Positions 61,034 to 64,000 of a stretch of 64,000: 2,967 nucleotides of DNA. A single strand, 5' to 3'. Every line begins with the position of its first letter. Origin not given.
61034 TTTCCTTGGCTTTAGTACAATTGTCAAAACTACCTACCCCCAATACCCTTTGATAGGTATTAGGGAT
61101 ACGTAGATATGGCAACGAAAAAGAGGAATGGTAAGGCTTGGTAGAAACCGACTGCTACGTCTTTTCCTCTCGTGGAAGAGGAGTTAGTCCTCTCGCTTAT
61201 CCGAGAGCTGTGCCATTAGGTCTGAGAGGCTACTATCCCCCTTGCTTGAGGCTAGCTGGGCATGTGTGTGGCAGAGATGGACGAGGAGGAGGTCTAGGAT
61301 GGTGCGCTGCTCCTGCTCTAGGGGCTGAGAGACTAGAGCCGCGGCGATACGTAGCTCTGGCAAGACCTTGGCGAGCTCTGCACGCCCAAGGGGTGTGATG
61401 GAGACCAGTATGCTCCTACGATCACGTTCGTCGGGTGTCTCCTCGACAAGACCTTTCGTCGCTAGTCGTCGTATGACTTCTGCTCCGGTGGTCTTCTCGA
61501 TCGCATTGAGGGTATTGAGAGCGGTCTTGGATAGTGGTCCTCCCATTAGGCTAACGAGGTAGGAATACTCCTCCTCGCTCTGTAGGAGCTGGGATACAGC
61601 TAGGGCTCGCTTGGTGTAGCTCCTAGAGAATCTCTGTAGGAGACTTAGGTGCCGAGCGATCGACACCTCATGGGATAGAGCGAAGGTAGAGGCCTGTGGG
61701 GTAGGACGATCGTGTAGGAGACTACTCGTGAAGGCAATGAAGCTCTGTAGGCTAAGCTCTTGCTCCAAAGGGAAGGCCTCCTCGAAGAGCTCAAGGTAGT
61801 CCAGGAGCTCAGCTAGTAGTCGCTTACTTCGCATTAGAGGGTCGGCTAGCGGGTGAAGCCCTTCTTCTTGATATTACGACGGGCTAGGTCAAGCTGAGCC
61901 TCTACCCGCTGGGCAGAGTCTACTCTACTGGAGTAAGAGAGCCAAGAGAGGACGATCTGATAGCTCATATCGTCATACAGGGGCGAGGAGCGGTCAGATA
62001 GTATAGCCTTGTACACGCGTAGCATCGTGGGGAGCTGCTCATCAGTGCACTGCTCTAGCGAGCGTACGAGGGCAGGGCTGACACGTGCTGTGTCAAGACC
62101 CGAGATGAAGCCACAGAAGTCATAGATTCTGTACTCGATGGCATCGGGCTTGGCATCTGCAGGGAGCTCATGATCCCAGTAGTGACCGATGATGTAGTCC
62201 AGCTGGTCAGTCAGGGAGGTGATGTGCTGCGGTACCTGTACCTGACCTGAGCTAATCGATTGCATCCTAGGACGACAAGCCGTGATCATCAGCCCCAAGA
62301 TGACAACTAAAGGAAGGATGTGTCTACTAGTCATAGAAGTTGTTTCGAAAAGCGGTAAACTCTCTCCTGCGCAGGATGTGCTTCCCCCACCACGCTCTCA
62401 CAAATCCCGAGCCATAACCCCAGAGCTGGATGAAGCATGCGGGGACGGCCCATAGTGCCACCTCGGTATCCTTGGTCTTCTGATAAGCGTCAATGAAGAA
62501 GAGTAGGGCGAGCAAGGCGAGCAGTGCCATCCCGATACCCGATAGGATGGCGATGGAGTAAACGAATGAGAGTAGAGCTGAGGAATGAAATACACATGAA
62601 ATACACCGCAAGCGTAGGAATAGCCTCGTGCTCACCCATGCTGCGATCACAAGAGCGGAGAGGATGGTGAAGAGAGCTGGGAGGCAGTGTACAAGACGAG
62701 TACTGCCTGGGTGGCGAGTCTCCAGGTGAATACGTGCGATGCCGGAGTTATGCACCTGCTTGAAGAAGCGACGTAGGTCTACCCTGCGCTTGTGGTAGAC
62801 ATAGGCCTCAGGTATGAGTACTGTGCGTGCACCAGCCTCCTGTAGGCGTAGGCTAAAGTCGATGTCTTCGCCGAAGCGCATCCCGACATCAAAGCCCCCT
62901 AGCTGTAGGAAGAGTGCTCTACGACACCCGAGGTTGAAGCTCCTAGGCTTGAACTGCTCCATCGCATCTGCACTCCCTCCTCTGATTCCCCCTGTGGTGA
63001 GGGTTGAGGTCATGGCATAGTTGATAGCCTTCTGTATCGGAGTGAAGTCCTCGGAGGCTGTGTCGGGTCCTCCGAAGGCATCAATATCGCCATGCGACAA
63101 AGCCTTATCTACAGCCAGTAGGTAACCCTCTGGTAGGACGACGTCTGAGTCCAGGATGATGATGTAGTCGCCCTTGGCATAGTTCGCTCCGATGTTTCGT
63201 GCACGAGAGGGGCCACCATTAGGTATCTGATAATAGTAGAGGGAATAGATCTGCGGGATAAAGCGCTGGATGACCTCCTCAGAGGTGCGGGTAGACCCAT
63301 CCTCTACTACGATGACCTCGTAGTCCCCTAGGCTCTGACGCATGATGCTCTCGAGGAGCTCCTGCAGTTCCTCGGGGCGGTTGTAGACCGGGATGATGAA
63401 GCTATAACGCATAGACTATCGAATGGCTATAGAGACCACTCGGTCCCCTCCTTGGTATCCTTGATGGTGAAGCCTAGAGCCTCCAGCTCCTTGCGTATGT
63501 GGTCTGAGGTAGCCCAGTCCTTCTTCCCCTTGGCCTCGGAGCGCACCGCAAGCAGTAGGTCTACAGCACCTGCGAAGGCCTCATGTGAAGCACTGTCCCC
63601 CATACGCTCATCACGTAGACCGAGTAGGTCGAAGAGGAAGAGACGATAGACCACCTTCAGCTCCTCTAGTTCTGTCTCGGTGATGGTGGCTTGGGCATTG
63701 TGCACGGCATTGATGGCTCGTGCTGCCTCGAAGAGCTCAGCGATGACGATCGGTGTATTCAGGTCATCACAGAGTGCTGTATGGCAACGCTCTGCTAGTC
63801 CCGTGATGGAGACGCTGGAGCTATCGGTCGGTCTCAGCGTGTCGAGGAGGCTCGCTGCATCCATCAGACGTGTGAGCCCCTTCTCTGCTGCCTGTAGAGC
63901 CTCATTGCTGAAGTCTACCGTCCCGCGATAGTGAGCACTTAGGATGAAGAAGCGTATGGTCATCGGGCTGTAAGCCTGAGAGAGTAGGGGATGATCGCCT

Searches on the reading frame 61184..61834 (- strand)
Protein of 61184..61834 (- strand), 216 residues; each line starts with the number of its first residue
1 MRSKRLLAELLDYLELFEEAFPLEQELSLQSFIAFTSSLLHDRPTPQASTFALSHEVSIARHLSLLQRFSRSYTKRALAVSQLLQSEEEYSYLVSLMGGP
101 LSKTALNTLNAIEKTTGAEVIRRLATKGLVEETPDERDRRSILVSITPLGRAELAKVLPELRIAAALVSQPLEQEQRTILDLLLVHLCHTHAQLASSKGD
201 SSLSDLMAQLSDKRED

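Call 10: search_protein_families(library=pfam, proteins=[window:61184-61834:-])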
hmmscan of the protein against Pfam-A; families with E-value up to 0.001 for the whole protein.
window:61184-61834:- (216 aa): 3 families
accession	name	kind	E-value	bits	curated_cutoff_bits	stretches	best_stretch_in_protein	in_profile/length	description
PF13463.12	HTH_27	-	5.3e-09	36.7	22.2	1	98-150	16-68/68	Winged helix DNA-binding domain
PF12802.13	MarR_2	-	4.3e-05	24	27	1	89-141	7-61/61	MarR family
PF01047.28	MarR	-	0.00031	21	24.6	1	99-142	16-59/59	MarR family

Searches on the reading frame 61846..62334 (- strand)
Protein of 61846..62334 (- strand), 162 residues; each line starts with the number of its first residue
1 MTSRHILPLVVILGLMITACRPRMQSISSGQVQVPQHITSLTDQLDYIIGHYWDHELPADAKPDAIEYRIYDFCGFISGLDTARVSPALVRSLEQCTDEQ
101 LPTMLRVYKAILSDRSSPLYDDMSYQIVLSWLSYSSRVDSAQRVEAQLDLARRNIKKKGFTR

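Call 96: search_protein_families(library=pfam, proteins=[window:61846-62334:-])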
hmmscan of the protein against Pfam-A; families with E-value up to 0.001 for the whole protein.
window:61846-62334:- (162 aa): 1 family
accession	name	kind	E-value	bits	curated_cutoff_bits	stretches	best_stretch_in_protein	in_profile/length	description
PF17127.10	DUF5106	-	1.8e-14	54.8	28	1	31-154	20-151/151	Domain of unknown function (DUF5106)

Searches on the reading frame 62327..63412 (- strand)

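Call 96: search_protein_families(library=pfam, proteins=[window:62327-63412:-])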
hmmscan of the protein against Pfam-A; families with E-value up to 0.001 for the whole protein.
window:62327-63412:- (361 aa): 5 families
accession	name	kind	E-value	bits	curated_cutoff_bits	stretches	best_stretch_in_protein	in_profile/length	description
PF00535.33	Glycos_transf_2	-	7.4e-29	101.3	23.3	1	4-140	1-132/168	Glycosyl transferase family 2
PF13641.12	Glyco_tranf_2_3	-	2.6e-15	57.5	27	1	3-219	3-223/230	Glycosyltransferase like family 2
PF10111.15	Glyco_tranf_2_2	-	5.9e-15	55.9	27.3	1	4-92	1-93/276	Glycosyltransferase like family 2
PF13632.12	Glyco_trans_2_3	-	1.3e-10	41.9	27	1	83-302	1-197/198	Glycosyl transferase family group 2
PF13506.12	Glyco_transf_21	-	1.8e-06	28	21.7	1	76-219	26-164/174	Glycosyl transferase family 21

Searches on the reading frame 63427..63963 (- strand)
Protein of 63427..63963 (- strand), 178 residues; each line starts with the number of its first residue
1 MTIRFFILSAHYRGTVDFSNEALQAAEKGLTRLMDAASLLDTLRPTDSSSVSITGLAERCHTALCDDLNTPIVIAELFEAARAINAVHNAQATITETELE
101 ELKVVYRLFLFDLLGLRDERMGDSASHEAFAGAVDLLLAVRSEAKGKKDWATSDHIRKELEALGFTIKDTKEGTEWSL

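Call 96: search_protein_families(library=pfam, proteins=[window:63427-63963:-])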
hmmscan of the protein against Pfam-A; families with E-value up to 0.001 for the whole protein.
window:63427-63963:- (178 aa): 2 families
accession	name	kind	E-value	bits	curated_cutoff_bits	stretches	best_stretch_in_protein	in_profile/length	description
PF09190.17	DALR_2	-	4.4e-10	40.4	22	1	62-116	4-55/57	DALR domain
PF23493.1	CysS_C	-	1.7e-08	34.9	23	1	129-176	3-50/51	Cysteinyl-tRNA ligase anticodon binding domain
